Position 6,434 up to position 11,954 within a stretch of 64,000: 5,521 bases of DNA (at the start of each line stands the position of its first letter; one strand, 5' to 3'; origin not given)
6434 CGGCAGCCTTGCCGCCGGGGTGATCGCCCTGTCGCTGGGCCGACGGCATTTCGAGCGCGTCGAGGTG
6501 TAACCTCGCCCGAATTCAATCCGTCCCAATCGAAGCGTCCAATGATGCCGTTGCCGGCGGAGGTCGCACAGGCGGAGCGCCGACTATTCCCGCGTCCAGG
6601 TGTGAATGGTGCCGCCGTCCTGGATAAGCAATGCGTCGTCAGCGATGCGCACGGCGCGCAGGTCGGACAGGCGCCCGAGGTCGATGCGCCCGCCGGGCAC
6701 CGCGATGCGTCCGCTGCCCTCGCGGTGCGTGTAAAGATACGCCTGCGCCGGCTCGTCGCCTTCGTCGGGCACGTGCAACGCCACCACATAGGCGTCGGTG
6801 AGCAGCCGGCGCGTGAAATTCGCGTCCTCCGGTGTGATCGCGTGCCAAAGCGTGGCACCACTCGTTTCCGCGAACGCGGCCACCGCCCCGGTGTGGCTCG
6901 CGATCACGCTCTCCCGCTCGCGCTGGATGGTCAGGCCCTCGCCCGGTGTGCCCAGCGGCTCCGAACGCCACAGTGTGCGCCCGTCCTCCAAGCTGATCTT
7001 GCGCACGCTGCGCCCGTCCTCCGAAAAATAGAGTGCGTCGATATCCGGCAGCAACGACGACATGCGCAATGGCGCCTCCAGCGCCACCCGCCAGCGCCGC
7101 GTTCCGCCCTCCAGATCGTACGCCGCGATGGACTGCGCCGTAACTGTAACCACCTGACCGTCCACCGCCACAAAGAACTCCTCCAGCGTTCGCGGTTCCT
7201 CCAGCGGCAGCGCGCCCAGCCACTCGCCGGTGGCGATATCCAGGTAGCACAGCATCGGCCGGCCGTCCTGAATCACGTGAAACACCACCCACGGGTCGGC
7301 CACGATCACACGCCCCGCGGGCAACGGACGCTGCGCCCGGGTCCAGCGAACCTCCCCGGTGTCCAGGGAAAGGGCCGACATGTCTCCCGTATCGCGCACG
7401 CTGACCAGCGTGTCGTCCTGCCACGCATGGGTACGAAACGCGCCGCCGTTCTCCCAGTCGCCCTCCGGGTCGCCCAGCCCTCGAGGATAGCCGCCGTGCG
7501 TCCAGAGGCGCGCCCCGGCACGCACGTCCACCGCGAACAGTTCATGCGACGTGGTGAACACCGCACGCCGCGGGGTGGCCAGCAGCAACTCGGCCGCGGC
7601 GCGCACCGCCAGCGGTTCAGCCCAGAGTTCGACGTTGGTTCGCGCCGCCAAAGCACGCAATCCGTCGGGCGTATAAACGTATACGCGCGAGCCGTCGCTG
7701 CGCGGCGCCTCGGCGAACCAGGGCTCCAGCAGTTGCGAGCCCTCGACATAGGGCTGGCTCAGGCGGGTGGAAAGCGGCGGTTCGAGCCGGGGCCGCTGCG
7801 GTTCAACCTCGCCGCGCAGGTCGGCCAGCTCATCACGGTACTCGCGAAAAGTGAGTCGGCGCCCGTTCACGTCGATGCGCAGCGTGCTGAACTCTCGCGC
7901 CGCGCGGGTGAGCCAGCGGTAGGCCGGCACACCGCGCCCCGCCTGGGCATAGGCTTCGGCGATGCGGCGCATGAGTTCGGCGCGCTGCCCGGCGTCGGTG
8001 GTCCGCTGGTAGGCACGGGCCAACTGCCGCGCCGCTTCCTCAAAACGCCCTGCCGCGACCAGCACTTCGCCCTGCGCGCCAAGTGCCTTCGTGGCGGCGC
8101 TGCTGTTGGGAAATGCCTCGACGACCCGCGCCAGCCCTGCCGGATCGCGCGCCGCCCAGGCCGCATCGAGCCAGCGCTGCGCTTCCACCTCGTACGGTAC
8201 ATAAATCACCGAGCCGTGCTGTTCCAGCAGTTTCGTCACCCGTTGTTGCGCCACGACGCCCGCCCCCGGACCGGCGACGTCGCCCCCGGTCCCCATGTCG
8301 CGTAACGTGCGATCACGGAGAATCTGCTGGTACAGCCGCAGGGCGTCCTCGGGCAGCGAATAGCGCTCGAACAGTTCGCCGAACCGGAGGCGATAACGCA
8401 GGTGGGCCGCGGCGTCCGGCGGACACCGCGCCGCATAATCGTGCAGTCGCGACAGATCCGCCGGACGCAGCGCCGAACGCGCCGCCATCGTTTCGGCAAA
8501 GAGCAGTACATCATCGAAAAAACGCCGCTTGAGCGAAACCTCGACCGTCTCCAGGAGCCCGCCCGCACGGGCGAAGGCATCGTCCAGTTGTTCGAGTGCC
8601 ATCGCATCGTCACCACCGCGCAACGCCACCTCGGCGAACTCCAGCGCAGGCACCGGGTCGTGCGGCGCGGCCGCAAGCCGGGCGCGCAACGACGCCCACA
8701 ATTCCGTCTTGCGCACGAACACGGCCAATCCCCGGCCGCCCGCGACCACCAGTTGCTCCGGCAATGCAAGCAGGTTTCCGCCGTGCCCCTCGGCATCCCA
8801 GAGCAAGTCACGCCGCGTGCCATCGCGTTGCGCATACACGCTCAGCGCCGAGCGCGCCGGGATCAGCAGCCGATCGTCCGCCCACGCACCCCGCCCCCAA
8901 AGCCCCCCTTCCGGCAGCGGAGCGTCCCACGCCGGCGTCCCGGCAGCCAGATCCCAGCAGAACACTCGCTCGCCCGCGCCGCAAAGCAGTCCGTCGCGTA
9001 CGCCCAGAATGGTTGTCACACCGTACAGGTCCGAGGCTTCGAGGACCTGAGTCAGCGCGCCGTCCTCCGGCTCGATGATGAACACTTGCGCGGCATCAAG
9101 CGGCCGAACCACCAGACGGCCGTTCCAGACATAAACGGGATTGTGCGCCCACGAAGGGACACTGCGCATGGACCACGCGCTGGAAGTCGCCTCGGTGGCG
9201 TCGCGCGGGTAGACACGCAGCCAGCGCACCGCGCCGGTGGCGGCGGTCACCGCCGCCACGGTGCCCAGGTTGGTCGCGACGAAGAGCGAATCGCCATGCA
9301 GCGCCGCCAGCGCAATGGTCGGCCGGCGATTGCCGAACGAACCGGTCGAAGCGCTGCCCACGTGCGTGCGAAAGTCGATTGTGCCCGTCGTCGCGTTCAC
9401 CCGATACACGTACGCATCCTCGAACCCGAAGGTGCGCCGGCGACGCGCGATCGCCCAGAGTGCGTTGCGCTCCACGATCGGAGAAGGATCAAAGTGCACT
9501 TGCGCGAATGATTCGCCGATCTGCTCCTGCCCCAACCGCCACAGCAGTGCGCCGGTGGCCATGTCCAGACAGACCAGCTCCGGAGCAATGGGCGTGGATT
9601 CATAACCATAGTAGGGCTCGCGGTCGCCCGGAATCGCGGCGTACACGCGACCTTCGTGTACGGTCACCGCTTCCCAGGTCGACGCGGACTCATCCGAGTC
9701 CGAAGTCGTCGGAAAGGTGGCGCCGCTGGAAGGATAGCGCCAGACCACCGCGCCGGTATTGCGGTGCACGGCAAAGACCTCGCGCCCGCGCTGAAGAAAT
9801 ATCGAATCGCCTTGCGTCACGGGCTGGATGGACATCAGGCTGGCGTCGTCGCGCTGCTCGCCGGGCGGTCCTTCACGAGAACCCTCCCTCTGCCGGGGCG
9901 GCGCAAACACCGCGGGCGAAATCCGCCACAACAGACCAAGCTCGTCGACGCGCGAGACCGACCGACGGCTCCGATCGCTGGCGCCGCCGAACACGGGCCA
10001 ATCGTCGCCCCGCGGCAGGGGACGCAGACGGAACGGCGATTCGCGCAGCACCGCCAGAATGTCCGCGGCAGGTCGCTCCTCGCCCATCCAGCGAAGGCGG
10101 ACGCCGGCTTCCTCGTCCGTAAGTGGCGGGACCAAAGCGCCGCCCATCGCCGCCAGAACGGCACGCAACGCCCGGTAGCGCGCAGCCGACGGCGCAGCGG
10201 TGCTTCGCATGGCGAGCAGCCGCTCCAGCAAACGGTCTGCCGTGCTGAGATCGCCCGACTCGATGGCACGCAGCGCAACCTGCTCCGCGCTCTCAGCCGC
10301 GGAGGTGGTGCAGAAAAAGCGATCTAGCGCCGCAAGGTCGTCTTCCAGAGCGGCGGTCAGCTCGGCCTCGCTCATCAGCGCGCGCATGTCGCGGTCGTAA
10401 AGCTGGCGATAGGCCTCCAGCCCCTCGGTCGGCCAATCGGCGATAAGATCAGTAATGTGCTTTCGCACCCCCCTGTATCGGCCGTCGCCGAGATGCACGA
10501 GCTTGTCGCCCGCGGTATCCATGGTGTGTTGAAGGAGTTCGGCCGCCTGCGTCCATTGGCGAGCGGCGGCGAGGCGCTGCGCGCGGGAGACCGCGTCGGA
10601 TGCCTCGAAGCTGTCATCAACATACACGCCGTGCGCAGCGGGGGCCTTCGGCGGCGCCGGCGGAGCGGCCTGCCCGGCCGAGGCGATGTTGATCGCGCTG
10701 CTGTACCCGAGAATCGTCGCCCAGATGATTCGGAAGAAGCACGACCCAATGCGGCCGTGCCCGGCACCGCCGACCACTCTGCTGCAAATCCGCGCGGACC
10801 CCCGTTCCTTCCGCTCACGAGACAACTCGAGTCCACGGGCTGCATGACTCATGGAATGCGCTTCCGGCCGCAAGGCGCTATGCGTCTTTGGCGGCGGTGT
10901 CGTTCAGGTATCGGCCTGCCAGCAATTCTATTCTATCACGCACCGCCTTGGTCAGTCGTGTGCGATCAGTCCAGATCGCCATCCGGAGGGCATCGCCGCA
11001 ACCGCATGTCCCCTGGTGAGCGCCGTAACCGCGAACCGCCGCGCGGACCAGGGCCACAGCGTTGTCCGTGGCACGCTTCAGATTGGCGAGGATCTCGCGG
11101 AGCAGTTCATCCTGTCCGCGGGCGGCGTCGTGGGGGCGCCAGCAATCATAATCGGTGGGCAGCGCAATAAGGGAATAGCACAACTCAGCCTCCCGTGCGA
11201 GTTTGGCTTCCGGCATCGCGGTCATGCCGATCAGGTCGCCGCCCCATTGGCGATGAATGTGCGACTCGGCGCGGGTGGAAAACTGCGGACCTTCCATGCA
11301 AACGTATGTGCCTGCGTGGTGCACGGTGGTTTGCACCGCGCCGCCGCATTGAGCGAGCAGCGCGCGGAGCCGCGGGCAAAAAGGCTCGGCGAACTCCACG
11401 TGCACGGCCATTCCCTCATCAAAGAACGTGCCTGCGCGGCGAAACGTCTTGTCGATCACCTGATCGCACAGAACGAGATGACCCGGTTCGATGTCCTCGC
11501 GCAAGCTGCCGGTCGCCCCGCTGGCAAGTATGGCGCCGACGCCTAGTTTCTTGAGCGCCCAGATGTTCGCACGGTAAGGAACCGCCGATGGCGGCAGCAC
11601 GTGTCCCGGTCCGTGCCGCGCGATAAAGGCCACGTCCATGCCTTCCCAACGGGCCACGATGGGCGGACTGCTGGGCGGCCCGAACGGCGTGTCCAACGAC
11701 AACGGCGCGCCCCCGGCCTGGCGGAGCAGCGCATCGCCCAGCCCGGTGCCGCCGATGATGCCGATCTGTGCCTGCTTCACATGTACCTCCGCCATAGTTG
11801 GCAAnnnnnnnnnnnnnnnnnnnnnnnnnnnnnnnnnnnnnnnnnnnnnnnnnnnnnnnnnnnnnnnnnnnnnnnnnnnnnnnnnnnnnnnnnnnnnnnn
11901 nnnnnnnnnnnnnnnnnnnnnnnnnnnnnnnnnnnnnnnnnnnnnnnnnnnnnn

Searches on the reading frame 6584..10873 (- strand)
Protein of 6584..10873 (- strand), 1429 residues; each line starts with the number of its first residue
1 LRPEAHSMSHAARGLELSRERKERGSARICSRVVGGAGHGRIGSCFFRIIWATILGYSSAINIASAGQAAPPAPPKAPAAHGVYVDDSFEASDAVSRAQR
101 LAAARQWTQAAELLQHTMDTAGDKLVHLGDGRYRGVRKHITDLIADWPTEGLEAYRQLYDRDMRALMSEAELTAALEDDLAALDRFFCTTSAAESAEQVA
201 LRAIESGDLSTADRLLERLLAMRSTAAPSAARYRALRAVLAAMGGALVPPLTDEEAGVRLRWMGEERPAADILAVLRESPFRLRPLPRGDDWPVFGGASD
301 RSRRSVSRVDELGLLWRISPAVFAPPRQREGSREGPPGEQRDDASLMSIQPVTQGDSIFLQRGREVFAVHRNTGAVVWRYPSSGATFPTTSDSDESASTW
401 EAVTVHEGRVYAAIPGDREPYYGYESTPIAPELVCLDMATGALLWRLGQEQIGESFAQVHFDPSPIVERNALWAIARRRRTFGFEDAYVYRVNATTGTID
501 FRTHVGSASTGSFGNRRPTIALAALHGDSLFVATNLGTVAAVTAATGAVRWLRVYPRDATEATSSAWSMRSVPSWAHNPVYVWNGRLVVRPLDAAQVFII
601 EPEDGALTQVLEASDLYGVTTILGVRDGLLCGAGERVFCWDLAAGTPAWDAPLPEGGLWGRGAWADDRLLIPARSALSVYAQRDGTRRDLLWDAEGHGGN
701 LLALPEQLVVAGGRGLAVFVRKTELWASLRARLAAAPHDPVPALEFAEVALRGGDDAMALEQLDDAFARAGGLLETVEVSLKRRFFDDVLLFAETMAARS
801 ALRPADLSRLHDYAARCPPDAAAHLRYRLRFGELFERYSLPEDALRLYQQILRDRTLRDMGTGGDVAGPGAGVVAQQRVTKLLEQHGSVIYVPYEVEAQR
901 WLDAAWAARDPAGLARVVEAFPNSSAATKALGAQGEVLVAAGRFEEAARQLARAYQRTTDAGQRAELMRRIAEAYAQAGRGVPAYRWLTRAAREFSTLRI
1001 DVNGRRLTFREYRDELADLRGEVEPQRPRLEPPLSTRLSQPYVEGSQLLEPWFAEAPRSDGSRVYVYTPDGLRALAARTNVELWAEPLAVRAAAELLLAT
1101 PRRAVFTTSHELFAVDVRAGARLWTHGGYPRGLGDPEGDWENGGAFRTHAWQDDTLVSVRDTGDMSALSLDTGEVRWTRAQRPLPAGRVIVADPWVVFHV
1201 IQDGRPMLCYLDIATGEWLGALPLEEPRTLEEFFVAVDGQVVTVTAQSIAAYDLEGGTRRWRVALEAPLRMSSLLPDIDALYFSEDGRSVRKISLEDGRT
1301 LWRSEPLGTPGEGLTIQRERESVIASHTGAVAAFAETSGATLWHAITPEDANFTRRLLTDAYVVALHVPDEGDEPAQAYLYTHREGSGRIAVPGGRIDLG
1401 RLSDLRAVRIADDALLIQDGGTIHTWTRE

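Call 42: search_protein_families(library=ncbifam, proteins=[window:6584-10873:-], max_evalue=0.01)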
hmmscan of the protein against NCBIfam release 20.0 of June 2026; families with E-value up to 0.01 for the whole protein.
window:6584-10873:- (1429 aa): 6 families
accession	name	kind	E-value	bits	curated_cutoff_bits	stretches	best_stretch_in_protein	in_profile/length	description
TIGR03300.1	assembly_YfgL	equivalog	1.3e-18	66.9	285.2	2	1149-1268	61-176/377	outer membrane protein assembly factor BamB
NF008351.0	PRK11138.1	equivalog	5.4e-08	31.7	423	0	436-551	84-184/394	outer membrane protein assembly factor BamB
TIGR04528.1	acido_non_PQQ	subfamily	3.9e-07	29.2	650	0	1244-1305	398-460/493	acido-empty-quinoprotein group A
TIGR03075.1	PQQ_enz_alc_DH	subfamily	1.7e-06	26.9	480.05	0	430-556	79-200/530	PQQ-dependent dehydrogenase, methanol/ethanol family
NF050114.1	Rv3212_fam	equivalog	0.00014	21.2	150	0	349-380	66-97/393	Rv3212 family protein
TIGR02795.1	tol_pal_ybgF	equivalog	0.0023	18.5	90.1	1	916-994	27-105/119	tol-pal system protein YbgF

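Call 65: search_protein_families(library=pfam, proteins=[window:6584-10873:-], max_evalue=0.001)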
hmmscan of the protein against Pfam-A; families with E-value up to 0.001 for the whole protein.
window:6584-10873:- (1429 aa): 4 families
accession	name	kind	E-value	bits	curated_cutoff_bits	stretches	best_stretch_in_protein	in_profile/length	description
PF13360.13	PQQ_2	-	6.5e-33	114.8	27.6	3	365-650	4-232/233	Outer membrane protein assembly factor BamB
PF13570.13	Beta-prop_ACSF4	-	4.7e-09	36.5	133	1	1239-1345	61-171/329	Beta-alanine-activating enzyme, beta-propeller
PF01011.28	PQQ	-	1.2e-07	31.3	26.7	0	524-579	54-108/595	Glucose/ethanol/alcohol dehydrogenase, beta-propeller domain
PF25293.1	Beta-prop_EMC1_N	-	8.8e-07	29.3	34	0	1245-1353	38-153/219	EMC1 N-terminal beta-propeller domain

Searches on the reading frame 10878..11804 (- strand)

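Call 65: search_protein_families(library=pfam, proteins=[window:10878-11804:-], max_evalue=0.001)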
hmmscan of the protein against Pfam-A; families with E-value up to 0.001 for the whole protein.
window:10878-11804:- (308 aa): 1 family
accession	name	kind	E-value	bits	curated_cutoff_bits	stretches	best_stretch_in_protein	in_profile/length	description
PF01048.26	PNP_UDP_1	-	2.6e-45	155.1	25.1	1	14-258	2-233/233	Phosphorylase superfamily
